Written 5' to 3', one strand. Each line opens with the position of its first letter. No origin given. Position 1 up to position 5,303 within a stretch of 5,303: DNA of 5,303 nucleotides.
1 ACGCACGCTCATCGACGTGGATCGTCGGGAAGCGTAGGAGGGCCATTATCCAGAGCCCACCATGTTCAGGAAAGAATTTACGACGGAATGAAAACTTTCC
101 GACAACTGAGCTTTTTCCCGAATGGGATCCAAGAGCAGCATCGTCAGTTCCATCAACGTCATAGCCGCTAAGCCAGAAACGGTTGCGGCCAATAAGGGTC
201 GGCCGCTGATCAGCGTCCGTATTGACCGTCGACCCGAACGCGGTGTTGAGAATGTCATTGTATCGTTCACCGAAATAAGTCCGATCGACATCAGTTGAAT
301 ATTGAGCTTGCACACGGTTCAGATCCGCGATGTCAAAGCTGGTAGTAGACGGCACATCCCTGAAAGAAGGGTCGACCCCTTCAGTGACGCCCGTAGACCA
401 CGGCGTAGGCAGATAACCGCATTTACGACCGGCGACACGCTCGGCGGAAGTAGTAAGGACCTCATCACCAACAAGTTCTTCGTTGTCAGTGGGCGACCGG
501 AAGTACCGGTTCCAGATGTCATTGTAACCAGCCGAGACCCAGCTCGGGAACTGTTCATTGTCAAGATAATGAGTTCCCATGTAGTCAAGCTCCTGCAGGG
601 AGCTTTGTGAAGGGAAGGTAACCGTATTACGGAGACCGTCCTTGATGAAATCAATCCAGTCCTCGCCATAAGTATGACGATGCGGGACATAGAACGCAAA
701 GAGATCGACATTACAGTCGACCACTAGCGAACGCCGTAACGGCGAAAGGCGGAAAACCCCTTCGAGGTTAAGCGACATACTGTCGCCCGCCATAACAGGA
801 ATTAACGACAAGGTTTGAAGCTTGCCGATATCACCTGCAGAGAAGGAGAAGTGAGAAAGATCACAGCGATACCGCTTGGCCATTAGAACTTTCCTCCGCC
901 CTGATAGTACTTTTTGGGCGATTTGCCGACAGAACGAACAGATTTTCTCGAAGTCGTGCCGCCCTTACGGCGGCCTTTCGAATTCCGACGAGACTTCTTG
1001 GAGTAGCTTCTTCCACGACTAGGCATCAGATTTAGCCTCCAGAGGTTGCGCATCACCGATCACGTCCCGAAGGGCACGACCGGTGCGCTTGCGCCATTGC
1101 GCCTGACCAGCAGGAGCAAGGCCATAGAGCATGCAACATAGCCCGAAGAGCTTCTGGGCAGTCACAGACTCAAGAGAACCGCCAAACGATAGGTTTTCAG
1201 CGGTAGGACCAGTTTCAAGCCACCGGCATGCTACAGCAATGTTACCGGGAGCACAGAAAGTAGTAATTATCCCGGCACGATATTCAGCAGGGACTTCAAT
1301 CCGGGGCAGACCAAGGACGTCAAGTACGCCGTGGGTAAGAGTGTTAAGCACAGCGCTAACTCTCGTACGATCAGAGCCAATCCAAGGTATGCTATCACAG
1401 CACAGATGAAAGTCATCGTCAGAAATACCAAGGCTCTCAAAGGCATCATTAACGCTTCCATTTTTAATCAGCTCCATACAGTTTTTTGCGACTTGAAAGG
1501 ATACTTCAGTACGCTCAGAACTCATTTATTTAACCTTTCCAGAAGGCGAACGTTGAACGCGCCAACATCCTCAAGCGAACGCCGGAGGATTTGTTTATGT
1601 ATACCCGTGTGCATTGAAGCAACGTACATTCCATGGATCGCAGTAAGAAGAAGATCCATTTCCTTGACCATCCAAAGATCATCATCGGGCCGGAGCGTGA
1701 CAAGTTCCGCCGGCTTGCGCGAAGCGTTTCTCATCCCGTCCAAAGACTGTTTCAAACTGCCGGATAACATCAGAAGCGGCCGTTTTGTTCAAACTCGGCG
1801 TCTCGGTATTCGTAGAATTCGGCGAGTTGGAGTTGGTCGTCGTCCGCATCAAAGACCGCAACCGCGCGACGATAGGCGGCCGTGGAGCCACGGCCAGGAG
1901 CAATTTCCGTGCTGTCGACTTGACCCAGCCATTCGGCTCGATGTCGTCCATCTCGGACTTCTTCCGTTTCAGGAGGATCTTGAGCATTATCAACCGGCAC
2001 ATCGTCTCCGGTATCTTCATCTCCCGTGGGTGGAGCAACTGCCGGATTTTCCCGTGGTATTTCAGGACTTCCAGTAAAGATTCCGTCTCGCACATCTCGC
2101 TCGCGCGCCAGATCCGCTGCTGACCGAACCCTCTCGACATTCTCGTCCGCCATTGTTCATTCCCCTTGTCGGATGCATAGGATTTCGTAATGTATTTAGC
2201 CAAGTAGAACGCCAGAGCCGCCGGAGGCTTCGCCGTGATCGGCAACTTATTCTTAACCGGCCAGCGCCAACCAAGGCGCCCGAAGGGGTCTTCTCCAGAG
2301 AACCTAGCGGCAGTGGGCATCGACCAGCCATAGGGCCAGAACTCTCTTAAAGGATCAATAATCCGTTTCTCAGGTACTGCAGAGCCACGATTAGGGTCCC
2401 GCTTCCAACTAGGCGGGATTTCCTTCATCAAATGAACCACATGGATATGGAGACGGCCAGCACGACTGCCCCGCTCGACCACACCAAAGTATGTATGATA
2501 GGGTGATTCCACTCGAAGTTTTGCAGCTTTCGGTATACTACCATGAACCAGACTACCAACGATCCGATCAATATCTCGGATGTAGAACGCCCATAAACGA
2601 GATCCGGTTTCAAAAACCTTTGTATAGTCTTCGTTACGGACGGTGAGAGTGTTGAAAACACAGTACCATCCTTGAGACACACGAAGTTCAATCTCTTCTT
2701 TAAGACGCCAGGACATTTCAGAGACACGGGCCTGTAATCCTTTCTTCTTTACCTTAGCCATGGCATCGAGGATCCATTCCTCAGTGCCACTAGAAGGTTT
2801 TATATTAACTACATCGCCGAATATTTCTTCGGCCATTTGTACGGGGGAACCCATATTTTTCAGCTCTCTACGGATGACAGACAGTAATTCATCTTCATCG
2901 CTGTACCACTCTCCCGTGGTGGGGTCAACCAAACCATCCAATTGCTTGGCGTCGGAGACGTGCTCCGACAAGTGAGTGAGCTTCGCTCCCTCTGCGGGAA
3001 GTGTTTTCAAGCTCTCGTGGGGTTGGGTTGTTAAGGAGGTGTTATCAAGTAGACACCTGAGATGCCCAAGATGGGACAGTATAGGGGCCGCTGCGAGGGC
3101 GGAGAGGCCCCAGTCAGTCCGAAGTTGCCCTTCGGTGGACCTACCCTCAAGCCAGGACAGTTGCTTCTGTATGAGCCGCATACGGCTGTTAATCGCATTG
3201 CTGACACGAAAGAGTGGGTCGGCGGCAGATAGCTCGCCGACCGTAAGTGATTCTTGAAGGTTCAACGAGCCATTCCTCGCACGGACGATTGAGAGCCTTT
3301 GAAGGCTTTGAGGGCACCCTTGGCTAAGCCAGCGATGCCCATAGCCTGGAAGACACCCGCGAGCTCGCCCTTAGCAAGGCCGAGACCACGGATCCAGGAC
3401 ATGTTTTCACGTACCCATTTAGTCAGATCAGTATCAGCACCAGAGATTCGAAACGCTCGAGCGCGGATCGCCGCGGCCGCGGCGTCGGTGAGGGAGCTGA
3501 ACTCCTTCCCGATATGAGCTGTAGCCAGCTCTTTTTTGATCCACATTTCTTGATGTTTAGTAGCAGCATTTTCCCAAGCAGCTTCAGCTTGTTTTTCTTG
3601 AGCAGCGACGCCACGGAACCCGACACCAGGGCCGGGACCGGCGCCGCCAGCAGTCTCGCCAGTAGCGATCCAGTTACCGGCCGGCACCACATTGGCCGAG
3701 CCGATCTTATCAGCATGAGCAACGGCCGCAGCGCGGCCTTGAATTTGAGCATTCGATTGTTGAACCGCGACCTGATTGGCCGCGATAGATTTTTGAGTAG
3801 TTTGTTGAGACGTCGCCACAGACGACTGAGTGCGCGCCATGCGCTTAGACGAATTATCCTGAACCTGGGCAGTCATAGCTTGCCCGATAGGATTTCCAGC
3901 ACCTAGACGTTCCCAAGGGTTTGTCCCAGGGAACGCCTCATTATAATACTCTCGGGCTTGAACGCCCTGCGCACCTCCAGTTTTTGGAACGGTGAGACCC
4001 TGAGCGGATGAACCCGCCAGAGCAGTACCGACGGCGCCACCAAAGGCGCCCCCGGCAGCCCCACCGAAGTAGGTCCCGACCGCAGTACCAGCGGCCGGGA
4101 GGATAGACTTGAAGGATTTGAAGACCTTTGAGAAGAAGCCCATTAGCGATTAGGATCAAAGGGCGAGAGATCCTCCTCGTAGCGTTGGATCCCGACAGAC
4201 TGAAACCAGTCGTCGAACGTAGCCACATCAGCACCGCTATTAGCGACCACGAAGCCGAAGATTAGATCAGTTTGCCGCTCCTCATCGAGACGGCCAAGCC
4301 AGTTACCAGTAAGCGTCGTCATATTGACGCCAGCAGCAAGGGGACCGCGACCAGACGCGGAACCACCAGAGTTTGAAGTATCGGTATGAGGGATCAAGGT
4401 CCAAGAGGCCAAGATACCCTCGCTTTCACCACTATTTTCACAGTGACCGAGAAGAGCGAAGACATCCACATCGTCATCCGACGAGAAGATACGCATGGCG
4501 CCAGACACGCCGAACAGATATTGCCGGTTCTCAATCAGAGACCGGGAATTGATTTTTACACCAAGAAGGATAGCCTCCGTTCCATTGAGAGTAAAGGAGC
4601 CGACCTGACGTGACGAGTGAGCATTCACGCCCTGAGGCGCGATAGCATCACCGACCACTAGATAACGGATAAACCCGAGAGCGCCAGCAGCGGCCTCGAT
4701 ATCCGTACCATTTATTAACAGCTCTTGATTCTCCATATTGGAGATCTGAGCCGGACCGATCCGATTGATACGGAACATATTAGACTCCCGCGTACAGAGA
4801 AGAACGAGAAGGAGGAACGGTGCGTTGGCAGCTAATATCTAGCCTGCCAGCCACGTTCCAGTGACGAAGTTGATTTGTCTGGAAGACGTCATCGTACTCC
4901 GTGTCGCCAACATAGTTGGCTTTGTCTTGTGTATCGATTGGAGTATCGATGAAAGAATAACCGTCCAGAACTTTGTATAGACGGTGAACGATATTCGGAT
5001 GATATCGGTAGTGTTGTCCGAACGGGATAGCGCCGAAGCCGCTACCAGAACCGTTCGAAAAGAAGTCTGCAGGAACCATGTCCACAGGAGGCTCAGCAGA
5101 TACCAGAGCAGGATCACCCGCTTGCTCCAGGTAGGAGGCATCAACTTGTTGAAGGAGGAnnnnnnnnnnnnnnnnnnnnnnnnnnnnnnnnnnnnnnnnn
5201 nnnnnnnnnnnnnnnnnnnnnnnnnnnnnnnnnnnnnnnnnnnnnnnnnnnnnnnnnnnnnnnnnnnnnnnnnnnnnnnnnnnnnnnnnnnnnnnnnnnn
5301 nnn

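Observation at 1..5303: Complete, terminally redundant 5159-nt phiX174-like microvirus that looks far diverged from known Bullavirinae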

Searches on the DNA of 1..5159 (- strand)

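Call 7: search_dna_similar(collection=phages, mode=distant, query=window:1-5159:-, max_rows=20)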
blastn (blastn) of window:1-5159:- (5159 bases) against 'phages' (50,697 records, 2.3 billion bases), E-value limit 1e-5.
Records with a match: 8; places in all: 8; records where one place covers at least 80% of the query: 0.
Best place of each record, by identity: 80-90% 1; 60-80% 7.
By first word of the organism name: Escherichia 4; Enterobacteria 3; Eel 1.
By host as written in the record: - 7; Escherichia coli 1.
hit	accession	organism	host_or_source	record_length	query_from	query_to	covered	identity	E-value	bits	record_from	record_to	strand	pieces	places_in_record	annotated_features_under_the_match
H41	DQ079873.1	Enterobacteria phage WA13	-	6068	4409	4525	2%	73.5%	3e-9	73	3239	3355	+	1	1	F: gpF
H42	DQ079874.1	Escherichia phage WA45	-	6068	4409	4525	2%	73.5%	3e-9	73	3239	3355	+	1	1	F: gpF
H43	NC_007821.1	Enterobacteria phage WA13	Escherichia coli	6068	4409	4525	2%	73.5%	3e-9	73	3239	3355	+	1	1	F: capsid protein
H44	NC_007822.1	Escherichia phage WA45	-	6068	4409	4525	2%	73.5%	3e-9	73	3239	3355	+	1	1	F: gpF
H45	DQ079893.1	Enterobacteria phage WA4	-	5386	4407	4524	2%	71.2%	6e-6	61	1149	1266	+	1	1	F: gpF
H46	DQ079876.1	Escherichia phage ID62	-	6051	4409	4524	2%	71.6%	6e-6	62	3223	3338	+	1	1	F: gpF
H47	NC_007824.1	Escherichia phage ID62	-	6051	4409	4524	2%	71.6%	6e-6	62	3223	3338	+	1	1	F: gpF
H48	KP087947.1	Eel River basin pequenovirus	cold methane seep sediment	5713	4440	4504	1%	81.5%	5e-7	64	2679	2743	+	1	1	putative major capsid protein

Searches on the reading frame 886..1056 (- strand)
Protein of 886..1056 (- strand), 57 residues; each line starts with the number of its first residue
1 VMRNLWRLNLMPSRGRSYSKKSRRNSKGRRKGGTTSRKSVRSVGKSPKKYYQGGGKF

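Call 5: search_protein_families(library=pfam, max_evalue=0.01, proteins=[window:886-1056:-])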
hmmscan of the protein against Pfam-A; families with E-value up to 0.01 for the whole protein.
seq(57 aa): 0 families

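Call 15: search_protein_families(library=phrogs, max_evalue=0.01, proteins=[window:886-1056:-])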
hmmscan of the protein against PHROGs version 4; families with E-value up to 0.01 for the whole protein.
seq(57 aa): 0 families

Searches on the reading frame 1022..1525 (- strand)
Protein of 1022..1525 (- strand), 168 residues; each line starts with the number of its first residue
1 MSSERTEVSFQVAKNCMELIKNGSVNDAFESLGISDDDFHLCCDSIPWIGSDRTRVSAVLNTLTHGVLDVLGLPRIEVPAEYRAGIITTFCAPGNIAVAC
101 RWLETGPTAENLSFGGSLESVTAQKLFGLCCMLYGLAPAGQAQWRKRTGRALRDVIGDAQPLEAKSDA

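Call 5: search_protein_families(library=pfam, max_evalue=0.01, proteins=[window:1022-1525:-])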
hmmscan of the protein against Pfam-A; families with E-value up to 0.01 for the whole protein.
seq(168 aa): 1 family
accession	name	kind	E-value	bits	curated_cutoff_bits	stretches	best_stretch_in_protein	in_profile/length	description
PF02925.21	gpD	-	8.7e-15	55.4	25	1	7-129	6-121/141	Bacteriophage scaffolding protein D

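Call 15: search_protein_families(library=phrogs, max_evalue=0.01, proteins=[window:1022-1525:-])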
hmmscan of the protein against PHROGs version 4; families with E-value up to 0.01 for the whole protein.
seq(168 aa): 1 family
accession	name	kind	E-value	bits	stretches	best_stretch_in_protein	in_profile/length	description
phrog_1386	-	head and packaging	6.7e-35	121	1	6-153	3-150/156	head morphogenesis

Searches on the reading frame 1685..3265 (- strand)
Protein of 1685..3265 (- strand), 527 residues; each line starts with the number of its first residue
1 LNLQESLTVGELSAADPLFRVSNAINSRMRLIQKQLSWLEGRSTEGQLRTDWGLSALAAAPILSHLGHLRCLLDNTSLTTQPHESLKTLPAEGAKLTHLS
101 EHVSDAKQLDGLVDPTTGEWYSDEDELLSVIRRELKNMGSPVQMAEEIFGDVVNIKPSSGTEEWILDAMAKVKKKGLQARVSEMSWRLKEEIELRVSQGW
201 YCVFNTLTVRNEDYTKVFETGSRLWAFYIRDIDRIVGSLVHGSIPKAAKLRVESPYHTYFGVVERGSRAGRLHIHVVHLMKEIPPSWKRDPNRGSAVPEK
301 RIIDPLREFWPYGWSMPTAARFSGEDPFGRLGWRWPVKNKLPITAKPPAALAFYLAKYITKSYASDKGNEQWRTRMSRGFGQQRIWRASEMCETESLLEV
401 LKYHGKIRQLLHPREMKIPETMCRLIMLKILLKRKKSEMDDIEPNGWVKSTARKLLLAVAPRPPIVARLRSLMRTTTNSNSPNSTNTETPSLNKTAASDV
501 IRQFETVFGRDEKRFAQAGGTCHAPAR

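Call 5: search_protein_families(library=pfam, max_evalue=0.01, proteins=[window:1685-3265:-])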
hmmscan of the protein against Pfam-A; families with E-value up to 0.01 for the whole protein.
seq(527 aa): 2 families
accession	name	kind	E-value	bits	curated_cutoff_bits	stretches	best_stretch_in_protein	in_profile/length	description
PF05840.19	Phage_GPA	-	6.7e-07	29.1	31.4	1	177-362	159-317/321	Bacteriophage replication gene A protein (GPA)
PF23343.2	REP_ORF2-G2P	-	0.00027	21.6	27.8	1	254-315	34-79/99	Replication-associated protein ORF2/G2P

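Call 15: search_protein_families(library=phrogs, max_evalue=0.01, proteins=[window:1685-3265:-])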
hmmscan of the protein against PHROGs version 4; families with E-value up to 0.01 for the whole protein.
seq(527 aa): 2 families
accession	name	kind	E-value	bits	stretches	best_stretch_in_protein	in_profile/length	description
phrog_713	-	DNA, RNA and nucleotide metabolism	9.4e-77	259.6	1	170-504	88-410/432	DNA replication initiation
phrog_3419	-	DNA, RNA and nucleotide metabolism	0.0012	19.5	1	254-381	136-230/289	rolling circle DNA replication initiation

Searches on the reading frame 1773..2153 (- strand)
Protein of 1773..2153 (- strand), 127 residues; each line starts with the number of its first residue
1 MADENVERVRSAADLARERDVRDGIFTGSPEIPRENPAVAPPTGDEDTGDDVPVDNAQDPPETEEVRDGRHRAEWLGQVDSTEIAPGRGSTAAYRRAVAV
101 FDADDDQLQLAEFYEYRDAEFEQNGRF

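Call 5: search_protein_families(library=pfam, max_evalue=0.01, proteins=[window:1773-2153:-])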
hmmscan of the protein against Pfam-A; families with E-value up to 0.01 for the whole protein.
seq(127 aa): 1 family
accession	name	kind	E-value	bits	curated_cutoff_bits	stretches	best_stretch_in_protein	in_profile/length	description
PF02304.21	Phage_B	-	4.7e-06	28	27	1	96-127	78-109/109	Scaffold protein B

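Call 15: search_protein_families(library=phrogs, max_evalue=0.01, proteins=[window:1773-2153:-])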
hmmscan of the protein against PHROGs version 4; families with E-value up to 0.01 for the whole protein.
seq(127 aa): 1 family
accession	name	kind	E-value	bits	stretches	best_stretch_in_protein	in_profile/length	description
phrog_1473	-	head and packaging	0.0023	19.6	1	96-127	89-120/120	head morphogenesis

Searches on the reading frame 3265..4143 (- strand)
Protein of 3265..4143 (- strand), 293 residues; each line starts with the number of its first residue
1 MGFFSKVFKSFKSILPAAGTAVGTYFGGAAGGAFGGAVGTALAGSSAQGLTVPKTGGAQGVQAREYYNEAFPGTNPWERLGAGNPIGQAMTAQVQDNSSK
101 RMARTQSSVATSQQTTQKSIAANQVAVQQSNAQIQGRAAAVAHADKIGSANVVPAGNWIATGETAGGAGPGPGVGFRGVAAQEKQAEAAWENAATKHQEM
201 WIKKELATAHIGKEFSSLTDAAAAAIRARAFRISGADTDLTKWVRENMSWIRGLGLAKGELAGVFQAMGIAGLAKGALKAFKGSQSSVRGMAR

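Call 5: search_protein_families(library=pfam, max_evalue=0.01, proteins=[window:3265-4143:-])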
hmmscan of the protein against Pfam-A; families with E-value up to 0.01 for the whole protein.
seq(293 aa): 1 family
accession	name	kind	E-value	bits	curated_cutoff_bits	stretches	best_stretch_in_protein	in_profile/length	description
PF04687.17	Microvir_H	-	2.1e-06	27.8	22.7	1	54-147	91-188/310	Microvirus H protein (pilot protein)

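Call 15: search_protein_families(library=phrogs, max_evalue=0.01, proteins=[window:3265-4143:-])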
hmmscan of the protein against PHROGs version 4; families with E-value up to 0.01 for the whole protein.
seq(293 aa): 1 family
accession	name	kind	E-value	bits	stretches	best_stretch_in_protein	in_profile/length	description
phrog_1471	-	tail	8.1e-06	26.4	1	49-133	102-188/327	pilot protein for DNA ejection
